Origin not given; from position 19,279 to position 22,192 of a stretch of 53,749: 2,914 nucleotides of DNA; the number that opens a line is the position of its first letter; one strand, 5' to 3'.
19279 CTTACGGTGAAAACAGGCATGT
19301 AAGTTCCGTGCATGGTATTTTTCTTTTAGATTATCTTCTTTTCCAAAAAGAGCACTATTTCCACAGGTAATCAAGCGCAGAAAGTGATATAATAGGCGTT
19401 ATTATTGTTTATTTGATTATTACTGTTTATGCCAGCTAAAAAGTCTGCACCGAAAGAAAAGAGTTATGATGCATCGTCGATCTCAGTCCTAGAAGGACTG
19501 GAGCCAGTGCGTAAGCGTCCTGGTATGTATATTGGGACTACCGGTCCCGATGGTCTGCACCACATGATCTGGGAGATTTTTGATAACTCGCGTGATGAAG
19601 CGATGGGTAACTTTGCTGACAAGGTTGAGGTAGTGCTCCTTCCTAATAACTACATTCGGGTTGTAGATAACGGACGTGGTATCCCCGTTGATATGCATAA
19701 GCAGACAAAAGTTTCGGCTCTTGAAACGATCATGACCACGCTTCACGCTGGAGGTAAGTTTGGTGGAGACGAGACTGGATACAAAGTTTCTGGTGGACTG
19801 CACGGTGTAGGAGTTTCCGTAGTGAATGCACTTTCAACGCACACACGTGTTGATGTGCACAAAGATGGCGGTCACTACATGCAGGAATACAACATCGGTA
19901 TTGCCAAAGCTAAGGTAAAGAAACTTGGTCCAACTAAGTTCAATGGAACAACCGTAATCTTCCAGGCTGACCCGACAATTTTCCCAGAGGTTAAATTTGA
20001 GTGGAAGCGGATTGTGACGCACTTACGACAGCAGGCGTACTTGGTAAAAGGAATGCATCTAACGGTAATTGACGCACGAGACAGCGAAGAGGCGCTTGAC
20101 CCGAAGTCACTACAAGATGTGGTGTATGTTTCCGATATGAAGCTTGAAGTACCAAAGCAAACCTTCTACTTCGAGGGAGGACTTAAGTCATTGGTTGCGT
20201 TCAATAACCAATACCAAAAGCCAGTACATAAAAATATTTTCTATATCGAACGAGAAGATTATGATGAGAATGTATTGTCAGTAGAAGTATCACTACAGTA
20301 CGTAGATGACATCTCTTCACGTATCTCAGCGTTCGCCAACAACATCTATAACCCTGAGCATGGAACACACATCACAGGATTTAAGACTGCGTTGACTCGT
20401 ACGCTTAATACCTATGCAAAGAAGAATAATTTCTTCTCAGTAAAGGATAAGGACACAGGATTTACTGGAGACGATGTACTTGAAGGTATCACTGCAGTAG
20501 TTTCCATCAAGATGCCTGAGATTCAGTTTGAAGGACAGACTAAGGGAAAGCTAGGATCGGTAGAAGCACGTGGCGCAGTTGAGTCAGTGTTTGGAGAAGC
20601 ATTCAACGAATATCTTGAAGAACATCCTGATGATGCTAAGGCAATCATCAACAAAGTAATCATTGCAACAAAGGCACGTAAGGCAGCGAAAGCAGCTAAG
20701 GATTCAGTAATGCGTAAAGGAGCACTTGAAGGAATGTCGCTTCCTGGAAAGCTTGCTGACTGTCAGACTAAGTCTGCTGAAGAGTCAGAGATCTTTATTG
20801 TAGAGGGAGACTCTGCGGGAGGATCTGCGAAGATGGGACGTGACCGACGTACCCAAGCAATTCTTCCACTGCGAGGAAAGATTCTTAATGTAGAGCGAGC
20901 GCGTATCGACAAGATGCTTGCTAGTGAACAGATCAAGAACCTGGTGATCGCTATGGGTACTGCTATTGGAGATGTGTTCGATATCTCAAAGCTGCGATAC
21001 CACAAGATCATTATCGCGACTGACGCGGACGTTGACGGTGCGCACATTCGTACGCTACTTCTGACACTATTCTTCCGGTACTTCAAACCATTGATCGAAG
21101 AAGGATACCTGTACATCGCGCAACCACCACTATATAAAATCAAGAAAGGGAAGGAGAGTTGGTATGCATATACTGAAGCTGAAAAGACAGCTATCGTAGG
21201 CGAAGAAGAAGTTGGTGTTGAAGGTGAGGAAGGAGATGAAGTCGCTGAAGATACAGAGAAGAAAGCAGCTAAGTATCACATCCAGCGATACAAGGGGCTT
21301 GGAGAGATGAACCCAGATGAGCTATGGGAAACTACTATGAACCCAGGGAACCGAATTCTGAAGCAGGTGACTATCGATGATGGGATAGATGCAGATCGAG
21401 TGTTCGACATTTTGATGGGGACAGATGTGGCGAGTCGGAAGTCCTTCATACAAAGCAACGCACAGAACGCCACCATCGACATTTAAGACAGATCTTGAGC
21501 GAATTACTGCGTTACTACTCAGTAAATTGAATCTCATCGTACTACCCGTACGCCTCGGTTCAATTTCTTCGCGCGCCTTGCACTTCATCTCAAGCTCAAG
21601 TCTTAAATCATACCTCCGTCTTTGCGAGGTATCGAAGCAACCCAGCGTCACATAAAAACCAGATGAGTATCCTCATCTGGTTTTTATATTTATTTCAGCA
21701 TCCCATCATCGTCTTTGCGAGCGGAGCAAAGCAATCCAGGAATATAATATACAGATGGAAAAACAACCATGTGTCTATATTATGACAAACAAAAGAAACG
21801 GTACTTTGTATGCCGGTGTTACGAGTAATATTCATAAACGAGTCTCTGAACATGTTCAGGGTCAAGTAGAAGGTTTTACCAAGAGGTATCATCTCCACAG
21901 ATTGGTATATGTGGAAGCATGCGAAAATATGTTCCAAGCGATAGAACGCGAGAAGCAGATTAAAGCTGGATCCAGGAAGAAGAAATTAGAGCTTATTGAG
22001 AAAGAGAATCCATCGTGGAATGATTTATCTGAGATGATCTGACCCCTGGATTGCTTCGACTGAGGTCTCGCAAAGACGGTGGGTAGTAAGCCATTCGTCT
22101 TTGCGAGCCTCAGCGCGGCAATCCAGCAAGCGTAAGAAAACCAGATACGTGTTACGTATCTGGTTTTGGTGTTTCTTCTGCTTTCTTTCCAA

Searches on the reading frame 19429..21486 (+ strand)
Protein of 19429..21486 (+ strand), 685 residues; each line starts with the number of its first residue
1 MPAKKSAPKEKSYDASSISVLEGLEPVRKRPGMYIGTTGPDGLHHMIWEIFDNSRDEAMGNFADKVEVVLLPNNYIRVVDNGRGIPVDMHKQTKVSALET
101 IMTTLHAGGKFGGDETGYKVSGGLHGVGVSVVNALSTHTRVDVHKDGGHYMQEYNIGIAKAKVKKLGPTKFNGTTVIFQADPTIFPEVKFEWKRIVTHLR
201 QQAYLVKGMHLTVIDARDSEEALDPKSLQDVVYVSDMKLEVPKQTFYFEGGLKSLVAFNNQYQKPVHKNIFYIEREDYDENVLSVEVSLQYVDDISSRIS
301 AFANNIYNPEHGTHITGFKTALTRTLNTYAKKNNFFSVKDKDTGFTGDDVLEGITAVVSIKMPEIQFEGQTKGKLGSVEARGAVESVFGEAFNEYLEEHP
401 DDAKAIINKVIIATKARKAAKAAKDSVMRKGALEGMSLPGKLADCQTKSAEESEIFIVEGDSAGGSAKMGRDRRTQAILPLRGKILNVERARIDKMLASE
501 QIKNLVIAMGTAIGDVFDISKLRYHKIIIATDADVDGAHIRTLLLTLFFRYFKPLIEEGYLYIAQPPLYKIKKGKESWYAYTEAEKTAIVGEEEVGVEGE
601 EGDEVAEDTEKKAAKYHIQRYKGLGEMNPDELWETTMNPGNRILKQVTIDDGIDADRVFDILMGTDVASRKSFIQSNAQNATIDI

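Call 14: search_protein_families(library=pfam, proteins=[window:19429-21486:+])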
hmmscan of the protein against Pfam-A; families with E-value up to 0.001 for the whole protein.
window:19429-21486:+ (685 aa): 4 families
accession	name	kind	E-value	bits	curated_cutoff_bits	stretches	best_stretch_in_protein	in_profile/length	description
PF00204.31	DNA_gyraseB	-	2.7e-52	177.2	27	1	251-425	1-172/173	DNA gyrase B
PF00986.26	DNA_gyraseB_C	-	1.1e-28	99.6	29.8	1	614-675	2-63/63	DNA gyrase B subunit, carboxyl terminus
PF01751.28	Toprim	-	2e-18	66.8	23.1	1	454-565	1-95/96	Toprim domain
PF02518.31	HATPase_c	-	1.3e-12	48.6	26.4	1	40-143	3-93/111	Histidine kinase-, DNA gyrase B-, and HSP90-like ATPase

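Call 17: find_encoding_contigs(protein=window:19429-21486:+, flank=10000, max_places=6)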
Protein window:19429-21486:+ (685 aa): 1 contig read that carries it; 1 place shown.
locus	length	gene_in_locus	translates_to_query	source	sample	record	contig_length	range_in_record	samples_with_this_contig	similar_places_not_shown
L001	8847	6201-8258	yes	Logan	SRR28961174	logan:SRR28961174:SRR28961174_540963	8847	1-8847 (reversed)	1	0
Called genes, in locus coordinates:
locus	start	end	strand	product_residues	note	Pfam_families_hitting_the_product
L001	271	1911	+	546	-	PF13632:Glyco_trans_2_3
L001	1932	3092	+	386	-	-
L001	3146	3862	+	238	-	PF01409:tRNA-synt_2d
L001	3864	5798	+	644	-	PF03483:B3_4, PF03484:B5, PF17759:tRNA_synthFbeta, PF03147:FDX-ACB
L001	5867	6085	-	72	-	-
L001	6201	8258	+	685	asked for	PF02518:HATPase_c, PF00204:DNA_gyraseB, PF01751:Toprim, PF00986:DNA_gyraseB_C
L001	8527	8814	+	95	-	PF01541:GIY-YIG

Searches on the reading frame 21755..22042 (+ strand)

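Call 61: search_protein_families(library=pfam, proteins=[window:21755-22042:+], max_evalue=0.01)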
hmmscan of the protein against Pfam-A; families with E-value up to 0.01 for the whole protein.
window:21755-22042:+ (95 aa): 2 families
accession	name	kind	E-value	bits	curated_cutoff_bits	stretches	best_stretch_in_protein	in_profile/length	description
PF01541.30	GIY-YIG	-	3.5e-16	59.7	22.6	1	5-77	2-76/78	GIY-YIG catalytic domain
PF10544.15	T5orf172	-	0.0033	18.4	20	1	6-71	2-65/101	T5orf172 domain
